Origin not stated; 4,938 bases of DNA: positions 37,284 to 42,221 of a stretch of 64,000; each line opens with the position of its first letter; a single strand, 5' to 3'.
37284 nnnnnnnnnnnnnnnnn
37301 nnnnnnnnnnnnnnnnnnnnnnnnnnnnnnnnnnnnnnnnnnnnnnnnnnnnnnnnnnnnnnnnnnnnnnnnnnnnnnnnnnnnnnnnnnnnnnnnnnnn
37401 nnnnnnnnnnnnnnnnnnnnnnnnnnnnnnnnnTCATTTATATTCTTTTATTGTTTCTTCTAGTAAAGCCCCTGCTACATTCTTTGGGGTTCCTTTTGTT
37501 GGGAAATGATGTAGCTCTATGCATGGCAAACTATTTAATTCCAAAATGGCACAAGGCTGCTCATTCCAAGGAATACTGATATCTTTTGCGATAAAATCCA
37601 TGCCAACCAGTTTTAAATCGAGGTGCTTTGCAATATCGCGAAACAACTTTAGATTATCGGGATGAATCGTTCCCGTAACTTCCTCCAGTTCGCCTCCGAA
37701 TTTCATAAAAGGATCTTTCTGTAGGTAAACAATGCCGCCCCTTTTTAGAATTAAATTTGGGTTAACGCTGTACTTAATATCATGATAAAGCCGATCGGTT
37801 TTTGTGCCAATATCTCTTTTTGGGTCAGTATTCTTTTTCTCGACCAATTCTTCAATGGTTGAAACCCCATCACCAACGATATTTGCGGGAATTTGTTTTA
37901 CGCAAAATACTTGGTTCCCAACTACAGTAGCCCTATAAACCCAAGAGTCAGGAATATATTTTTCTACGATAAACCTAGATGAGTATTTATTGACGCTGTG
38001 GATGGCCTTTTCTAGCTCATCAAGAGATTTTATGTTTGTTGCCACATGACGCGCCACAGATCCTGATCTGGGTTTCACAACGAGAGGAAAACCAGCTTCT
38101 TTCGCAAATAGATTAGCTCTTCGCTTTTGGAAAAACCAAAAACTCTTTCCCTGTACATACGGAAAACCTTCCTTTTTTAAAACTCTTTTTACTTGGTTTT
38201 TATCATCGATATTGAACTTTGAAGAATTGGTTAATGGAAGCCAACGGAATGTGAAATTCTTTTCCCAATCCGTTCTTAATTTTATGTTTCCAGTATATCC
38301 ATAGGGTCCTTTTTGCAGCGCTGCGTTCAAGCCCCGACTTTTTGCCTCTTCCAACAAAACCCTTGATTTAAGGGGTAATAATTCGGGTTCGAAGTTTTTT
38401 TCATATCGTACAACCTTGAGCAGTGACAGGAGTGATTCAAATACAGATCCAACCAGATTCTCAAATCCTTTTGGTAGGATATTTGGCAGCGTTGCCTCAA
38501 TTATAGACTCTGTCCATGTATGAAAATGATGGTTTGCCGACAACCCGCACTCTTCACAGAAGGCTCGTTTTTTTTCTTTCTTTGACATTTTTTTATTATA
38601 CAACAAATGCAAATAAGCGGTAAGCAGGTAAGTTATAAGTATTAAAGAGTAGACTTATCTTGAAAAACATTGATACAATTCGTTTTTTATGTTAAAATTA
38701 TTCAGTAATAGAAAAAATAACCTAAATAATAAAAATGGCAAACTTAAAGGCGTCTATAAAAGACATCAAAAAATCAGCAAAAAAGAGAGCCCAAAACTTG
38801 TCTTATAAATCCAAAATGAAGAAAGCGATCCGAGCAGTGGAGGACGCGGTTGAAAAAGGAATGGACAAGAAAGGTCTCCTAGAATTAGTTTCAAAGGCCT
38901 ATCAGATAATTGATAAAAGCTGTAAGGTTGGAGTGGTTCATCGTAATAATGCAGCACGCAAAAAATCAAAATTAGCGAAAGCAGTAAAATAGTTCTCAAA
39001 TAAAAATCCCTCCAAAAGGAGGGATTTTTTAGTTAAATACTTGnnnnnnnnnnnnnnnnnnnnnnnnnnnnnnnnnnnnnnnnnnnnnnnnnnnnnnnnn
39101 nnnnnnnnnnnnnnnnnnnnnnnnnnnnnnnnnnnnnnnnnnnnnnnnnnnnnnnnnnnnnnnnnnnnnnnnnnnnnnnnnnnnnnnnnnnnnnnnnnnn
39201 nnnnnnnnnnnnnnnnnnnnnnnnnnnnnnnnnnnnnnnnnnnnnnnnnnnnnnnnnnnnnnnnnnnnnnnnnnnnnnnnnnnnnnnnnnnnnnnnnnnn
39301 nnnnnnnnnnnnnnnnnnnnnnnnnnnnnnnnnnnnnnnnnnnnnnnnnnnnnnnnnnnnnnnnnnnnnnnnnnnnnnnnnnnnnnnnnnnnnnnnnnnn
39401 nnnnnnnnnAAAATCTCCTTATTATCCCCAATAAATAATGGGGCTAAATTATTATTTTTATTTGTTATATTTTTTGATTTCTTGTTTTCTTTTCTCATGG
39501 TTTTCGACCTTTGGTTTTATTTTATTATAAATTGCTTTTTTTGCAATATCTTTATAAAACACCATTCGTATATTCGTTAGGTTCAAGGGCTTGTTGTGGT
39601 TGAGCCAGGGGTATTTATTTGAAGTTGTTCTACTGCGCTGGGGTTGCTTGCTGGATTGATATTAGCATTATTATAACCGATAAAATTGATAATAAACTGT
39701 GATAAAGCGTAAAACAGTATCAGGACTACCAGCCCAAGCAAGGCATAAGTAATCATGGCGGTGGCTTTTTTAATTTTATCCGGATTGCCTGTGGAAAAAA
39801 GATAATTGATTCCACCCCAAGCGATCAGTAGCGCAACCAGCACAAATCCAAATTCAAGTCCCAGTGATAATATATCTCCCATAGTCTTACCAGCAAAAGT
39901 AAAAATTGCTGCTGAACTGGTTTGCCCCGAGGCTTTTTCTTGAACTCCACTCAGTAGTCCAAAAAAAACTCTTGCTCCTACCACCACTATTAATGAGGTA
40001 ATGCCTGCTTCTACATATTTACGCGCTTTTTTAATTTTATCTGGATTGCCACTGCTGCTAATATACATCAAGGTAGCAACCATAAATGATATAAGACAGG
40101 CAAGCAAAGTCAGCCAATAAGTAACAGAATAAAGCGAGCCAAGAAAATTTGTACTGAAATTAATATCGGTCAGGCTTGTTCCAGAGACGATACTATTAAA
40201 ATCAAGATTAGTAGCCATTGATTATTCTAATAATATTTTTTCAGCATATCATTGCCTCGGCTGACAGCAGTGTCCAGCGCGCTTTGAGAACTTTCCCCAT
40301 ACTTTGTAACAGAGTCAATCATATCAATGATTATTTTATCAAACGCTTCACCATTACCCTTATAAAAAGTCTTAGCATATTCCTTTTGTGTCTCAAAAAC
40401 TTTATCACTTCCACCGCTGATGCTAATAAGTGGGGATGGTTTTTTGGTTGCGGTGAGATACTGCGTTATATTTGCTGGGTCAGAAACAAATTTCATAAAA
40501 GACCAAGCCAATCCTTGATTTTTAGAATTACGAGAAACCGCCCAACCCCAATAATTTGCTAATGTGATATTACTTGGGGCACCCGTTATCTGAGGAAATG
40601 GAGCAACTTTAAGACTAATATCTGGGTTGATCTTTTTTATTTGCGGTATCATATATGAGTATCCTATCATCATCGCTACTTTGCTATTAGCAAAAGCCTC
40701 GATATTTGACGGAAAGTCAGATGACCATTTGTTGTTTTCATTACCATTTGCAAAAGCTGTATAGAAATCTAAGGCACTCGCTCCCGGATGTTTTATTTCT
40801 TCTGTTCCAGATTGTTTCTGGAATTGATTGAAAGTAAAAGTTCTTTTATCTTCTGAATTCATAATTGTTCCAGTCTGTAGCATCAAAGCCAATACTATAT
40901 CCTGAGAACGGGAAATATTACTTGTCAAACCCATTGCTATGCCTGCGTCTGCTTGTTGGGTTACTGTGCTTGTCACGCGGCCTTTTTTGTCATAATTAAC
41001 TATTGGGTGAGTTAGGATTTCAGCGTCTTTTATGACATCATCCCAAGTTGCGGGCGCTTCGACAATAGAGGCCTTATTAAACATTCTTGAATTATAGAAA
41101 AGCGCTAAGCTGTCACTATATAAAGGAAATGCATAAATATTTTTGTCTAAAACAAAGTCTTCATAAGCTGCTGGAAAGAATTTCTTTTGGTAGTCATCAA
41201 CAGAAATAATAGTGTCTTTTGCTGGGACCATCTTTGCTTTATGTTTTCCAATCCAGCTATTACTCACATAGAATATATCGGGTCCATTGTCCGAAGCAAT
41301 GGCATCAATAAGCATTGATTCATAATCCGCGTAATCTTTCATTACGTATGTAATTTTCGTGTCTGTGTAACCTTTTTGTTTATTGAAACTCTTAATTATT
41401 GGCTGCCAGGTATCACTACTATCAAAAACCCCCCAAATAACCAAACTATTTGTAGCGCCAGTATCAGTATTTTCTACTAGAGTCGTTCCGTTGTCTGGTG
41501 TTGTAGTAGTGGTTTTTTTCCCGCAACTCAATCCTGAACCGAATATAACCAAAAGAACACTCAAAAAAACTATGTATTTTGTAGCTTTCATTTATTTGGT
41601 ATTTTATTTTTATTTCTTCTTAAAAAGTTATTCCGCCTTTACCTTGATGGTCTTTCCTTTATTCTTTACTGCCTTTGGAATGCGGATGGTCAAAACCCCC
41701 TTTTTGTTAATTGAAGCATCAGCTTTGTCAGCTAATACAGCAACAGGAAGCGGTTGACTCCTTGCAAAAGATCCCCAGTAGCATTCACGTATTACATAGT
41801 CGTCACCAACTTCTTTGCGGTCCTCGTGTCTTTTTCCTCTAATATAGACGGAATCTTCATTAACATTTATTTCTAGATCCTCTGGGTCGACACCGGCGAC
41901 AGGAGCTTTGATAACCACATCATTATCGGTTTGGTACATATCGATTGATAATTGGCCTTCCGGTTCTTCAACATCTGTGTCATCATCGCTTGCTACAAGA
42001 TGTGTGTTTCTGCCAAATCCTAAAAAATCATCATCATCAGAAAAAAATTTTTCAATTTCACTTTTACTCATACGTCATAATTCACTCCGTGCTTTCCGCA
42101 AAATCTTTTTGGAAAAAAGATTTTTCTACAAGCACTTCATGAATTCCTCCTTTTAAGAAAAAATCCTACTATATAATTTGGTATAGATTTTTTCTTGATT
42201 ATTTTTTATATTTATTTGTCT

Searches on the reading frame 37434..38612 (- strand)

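Call 20: search_protein_families(library=pfam, proteins=[window:37434-38612:-], max_evalue=0.001)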
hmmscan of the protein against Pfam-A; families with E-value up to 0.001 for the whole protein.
window:37434-38612:- (392 aa): 1 family
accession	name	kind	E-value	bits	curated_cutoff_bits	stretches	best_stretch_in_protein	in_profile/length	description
PF07478.18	Dala_Dala_lig_C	-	0.00014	21.9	24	1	166-238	28-98/204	D-ala D-ala ligase C-terminus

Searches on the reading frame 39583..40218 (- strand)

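Call 20: search_protein_families(library=pfam, proteins=[window:39583-40218:-], max_evalue=0.001)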
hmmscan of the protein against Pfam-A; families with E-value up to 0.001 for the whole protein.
window:39583-40218:- (211 aa): 1 family
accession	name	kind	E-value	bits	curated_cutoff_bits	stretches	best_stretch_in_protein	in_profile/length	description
PF18895.5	T4SS_pilin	-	3.2e-10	40.4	26.6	2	124-176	20-71/71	Type IV secretion system pilin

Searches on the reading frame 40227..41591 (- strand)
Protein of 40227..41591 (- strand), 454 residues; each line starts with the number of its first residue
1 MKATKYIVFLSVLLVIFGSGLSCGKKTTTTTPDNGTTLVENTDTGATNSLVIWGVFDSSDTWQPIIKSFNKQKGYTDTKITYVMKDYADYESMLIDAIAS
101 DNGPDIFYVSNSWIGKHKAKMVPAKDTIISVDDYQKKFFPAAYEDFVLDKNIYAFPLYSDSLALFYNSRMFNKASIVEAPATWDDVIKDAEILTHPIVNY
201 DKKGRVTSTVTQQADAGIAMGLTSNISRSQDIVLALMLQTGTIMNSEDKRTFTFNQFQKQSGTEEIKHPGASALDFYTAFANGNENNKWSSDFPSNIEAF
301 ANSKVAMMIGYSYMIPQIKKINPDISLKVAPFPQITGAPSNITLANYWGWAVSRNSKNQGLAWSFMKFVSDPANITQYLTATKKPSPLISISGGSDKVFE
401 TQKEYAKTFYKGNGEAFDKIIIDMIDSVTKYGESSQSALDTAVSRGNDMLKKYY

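Call 20: search_protein_families(library=pfam, proteins=[window:40227-41591:-], max_evalue=0.001)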
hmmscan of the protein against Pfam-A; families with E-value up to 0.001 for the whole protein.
window:40227-41591:- (454 aa): 2 families
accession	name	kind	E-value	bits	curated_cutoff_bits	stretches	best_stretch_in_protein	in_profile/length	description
PF13416.11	SBP_bac_8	-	2.7e-27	96.7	27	1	65-383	2-257/279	Bacterial extracellular solute-binding protein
PF01547.30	SBP_bac_1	-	3.7e-26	93.3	26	1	59-374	5-305/307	Bacterial extracellular solute-binding protein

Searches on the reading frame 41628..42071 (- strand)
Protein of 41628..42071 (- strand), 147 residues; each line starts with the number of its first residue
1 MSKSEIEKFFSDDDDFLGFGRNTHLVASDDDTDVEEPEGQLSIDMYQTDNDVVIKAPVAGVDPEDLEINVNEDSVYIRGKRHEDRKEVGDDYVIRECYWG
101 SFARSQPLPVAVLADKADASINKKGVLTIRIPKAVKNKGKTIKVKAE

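Call 20: search_protein_families(library=pfam, proteins=[window:41628-42071:-], max_evalue=0.001)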
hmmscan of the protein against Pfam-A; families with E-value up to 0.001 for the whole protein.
window:41628-42071:- (147 aa): 2 families
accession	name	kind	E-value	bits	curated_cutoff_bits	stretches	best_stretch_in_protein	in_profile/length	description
PF00011.27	HSP20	-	1.6e-17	63.9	20.8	1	45-144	2-101/102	Hsp20/alpha crystallin family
PF04969.22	CS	-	0.0003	22.1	21.3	0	43-82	3-44/78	CS domain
